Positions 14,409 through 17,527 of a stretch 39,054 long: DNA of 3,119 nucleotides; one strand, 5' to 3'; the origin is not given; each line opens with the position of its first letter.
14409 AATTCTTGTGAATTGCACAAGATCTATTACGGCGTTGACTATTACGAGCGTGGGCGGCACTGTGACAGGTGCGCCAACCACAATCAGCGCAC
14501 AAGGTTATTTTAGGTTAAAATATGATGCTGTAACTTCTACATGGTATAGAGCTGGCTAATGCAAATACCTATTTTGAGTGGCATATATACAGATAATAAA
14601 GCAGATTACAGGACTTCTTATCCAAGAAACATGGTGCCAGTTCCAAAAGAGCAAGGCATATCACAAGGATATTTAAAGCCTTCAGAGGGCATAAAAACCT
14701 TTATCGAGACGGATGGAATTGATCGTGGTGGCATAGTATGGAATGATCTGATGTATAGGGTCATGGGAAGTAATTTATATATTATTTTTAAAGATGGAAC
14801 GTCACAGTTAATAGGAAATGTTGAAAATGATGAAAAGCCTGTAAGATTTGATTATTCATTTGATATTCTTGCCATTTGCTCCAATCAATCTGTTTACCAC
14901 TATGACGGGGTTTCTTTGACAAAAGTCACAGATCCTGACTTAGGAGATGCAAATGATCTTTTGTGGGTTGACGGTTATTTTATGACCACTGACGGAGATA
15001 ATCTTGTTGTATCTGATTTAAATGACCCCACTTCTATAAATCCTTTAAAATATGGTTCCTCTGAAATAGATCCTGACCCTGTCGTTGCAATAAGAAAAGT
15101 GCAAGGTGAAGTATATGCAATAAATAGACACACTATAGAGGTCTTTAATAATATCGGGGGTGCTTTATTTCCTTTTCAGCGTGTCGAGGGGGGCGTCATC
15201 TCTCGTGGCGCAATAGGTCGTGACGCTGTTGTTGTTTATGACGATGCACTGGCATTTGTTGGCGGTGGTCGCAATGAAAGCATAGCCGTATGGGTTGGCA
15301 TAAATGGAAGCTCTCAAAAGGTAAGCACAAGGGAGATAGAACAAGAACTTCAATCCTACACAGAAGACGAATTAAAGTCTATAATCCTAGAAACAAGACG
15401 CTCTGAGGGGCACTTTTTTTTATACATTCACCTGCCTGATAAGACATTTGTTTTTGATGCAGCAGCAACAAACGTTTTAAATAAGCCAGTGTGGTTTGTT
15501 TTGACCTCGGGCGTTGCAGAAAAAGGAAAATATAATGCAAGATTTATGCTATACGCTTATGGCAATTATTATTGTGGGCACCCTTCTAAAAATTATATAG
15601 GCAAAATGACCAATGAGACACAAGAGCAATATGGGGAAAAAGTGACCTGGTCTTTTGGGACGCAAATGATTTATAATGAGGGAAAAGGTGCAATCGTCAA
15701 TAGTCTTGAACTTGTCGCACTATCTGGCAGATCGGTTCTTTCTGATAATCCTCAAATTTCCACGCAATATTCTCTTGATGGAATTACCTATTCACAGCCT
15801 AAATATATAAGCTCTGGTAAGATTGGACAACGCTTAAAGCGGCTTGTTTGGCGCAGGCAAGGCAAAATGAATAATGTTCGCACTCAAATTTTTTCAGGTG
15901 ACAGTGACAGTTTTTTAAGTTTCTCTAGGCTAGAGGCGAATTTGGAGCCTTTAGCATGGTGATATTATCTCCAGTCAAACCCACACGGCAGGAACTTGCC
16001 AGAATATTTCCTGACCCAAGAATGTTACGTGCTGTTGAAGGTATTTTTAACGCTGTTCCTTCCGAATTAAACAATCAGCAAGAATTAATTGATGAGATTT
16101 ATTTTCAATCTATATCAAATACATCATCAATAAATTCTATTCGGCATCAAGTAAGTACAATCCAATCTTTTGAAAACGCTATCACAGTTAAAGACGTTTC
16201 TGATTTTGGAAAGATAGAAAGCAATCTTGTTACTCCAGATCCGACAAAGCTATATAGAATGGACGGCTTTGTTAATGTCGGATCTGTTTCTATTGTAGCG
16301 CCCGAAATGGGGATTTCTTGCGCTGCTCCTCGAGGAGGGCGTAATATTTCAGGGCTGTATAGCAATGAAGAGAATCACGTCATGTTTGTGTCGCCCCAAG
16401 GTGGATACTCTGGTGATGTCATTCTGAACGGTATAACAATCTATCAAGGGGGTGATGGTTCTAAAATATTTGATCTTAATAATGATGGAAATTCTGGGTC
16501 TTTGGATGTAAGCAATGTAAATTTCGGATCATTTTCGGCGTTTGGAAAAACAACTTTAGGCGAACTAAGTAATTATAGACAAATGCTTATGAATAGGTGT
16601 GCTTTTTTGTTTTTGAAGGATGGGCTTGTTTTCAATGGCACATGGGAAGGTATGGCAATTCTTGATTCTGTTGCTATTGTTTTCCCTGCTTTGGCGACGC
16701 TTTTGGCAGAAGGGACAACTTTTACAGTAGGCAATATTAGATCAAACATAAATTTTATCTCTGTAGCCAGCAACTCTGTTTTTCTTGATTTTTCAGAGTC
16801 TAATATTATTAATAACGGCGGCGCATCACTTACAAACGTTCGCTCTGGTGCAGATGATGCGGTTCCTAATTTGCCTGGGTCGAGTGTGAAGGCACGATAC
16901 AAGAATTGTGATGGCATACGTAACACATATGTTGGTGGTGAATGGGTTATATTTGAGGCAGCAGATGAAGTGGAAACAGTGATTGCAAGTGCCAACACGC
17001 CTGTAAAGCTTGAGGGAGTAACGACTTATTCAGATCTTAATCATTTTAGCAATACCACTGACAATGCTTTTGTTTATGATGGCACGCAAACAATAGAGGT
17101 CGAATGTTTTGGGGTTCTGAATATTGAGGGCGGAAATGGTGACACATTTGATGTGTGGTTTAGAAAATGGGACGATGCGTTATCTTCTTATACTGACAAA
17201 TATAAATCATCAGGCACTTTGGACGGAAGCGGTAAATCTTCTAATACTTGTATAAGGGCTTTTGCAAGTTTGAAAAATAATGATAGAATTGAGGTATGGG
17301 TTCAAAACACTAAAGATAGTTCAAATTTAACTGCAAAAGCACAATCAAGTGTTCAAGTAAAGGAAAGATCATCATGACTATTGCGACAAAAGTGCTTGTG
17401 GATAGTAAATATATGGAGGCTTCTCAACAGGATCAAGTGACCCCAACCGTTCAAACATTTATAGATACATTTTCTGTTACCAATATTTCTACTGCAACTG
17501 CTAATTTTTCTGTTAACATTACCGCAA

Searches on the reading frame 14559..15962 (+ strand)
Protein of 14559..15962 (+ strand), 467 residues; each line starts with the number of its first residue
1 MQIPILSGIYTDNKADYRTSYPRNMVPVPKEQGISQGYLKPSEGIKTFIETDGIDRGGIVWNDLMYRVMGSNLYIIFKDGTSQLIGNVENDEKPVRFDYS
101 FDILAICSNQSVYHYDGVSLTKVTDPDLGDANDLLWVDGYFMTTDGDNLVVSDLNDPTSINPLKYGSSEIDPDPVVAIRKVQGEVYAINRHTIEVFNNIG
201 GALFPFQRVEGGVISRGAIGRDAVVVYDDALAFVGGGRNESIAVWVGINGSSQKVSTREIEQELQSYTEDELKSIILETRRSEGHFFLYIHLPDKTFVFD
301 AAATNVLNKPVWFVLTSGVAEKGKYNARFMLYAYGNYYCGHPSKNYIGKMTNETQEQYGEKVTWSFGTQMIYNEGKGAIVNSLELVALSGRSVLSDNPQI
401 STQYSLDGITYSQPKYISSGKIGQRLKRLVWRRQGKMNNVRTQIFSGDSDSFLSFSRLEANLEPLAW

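Call 11: search_protein_families(library=phrogs, proteins=[window:14559-15962:+], max_evalue=0.00001)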
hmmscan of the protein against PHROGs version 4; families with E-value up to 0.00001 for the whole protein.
window:14559-15962:+ (467 aa): 1 family
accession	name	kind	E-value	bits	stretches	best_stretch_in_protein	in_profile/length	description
phrog_578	-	connector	2.2e-102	344.1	1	1-463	4-470/486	head closure Hc3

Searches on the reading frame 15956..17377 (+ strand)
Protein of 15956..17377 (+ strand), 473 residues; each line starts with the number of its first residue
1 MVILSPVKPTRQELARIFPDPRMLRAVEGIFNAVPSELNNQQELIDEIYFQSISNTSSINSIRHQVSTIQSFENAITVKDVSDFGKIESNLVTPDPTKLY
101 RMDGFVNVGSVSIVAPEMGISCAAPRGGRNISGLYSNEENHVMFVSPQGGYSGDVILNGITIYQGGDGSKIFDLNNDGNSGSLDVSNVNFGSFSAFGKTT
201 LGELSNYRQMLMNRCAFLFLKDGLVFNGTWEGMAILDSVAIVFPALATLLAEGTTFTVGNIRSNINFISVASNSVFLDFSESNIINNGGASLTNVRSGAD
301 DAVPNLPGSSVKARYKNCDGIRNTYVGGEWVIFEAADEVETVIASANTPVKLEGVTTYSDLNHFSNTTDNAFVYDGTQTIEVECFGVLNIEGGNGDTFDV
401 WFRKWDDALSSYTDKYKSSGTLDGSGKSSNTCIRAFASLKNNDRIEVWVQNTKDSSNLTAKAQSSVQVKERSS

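Call 11: search_protein_families(library=phrogs, proteins=[window:15956-17377:+], max_evalue=0.00001)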
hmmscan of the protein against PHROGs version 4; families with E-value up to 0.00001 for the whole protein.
window:15956-17377:+ (473 aa): 1 family
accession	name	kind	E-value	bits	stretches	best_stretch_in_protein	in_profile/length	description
phrog_16509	-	unknown function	4.9e-34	118.8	1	74-466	20-409/414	-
